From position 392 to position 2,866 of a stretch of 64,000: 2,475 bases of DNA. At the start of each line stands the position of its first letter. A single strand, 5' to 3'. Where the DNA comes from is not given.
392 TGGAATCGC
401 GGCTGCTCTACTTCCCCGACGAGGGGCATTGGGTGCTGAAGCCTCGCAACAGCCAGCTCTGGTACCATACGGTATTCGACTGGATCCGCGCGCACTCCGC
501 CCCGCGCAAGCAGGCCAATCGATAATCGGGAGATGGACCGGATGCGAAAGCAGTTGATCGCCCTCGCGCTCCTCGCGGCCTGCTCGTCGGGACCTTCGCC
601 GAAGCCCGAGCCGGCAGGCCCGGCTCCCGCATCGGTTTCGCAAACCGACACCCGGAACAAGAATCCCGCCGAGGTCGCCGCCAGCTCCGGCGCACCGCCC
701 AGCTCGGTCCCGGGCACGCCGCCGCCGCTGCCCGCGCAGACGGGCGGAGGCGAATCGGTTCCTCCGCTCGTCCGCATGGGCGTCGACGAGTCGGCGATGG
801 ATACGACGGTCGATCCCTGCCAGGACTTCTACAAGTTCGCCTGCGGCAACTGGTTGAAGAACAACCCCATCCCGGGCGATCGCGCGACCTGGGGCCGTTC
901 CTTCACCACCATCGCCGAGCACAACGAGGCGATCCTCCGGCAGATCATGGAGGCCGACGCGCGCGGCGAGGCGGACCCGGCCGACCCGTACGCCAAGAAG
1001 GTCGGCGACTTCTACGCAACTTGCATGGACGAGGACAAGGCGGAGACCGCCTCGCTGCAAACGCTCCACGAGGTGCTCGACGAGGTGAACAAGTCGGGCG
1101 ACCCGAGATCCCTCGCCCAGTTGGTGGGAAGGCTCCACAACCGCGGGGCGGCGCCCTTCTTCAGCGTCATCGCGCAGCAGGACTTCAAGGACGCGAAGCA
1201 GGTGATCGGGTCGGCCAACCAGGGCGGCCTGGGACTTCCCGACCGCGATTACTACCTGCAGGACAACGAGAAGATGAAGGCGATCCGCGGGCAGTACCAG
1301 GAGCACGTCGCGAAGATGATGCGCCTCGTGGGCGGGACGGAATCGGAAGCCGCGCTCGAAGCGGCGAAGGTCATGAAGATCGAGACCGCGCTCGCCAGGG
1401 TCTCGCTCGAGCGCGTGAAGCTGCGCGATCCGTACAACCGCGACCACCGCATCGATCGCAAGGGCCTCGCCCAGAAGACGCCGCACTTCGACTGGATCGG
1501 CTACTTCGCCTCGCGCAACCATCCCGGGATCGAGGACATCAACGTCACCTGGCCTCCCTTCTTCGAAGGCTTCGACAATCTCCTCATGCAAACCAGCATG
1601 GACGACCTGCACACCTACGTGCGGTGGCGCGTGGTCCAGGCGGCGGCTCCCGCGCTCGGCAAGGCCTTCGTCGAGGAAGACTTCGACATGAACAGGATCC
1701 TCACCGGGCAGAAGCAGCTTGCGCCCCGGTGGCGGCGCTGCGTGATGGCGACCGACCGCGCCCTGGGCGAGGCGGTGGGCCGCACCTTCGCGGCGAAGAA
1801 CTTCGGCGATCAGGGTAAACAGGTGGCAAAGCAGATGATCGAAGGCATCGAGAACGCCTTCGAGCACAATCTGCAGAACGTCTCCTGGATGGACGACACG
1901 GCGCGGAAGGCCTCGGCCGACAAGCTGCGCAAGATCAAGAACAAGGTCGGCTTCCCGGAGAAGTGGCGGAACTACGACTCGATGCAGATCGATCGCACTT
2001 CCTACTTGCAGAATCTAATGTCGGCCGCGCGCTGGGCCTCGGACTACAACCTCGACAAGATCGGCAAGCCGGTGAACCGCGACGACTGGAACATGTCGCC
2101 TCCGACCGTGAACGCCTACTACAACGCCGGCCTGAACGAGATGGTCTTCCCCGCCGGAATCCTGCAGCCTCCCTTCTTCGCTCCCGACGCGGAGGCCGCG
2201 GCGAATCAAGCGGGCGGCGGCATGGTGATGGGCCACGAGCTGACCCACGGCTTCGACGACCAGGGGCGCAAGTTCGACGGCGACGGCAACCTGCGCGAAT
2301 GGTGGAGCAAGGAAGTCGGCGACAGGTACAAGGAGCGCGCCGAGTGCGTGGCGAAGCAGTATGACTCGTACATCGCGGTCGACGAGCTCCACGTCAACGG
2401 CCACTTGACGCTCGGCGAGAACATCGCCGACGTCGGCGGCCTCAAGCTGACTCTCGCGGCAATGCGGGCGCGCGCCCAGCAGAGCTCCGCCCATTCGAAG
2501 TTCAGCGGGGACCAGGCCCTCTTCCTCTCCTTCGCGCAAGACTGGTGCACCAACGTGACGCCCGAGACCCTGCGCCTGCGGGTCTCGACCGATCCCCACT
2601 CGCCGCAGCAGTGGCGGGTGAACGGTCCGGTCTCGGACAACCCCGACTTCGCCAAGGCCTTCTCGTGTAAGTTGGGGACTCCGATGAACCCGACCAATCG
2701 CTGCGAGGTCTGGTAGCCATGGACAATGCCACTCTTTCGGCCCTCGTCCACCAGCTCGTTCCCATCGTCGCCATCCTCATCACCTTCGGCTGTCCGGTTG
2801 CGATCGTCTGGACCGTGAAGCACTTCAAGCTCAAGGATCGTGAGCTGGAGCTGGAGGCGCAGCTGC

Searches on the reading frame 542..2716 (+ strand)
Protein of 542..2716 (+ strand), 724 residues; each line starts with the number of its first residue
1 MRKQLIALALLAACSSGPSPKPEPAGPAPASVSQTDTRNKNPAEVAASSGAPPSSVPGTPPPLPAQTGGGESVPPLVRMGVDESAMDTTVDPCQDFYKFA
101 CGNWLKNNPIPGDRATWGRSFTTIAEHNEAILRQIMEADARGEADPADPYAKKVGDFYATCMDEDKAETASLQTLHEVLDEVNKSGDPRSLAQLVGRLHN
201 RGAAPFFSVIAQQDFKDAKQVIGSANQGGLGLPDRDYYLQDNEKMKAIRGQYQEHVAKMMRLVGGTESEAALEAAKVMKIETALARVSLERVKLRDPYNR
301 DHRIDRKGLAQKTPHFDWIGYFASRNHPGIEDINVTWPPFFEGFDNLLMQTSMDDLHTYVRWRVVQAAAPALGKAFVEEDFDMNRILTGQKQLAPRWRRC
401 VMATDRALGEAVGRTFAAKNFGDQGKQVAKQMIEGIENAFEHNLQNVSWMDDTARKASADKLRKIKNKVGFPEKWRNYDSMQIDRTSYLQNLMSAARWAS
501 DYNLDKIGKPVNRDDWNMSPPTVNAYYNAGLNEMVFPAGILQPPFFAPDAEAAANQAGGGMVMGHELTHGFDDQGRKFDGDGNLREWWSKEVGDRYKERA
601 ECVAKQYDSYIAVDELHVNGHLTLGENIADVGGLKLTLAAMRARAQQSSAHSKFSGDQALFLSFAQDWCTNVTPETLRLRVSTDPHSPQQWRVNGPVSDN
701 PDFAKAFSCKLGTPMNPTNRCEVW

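Call 43: find_encoding_contigs(protein=window:542-2716:+, flank=10000, max_places=5)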
Protein window:542-2716:+ (724 aa): 17 contigs read that carry it; 5 places shown.
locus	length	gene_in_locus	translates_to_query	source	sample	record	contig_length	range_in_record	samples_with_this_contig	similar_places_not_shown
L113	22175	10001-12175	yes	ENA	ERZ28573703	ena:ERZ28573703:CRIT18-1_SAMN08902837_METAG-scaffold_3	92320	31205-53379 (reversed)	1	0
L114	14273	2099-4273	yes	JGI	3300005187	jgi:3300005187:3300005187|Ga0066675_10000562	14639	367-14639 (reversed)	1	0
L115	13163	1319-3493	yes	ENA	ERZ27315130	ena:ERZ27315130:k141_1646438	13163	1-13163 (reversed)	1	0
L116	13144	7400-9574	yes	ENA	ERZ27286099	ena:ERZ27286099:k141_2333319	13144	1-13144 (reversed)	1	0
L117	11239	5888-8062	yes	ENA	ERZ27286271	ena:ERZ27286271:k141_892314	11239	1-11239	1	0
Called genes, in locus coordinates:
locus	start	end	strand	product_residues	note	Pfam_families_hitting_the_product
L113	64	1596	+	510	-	PF05761:5_nucleotid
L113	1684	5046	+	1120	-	PF26549:Tricorn_N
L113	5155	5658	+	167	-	PF07681:DoxX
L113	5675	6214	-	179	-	-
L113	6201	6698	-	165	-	PF04542:Sigma70_r2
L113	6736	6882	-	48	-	-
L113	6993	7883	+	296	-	-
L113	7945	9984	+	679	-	PF07676:PD40 (faint), PF26549:Tricorn_N, PF26550:Tricorn_2nd, PF26549:Tricorn_N, PF20434:BD-FAE (faint), PF00326:Peptidase_S9, PF00561:Abhydrolase_1 (faint)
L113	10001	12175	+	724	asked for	PF05649:Peptidase_M13_N, PF01431:Peptidase_M13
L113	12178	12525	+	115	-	-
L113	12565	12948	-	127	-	-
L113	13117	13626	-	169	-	PF04351:PilP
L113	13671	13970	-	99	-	-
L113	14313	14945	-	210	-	-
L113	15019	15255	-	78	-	-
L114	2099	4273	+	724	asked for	PF05649:Peptidase_M13_N, PF01431:Peptidase_M13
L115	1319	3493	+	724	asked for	PF05649:Peptidase_M13_N, PF01431:Peptidase_M13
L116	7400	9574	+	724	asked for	PF05649:Peptidase_M13_N, PF01431:Peptidase_M13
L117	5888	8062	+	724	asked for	PF05649:Peptidase_M13_N, PF01431:Peptidase_M13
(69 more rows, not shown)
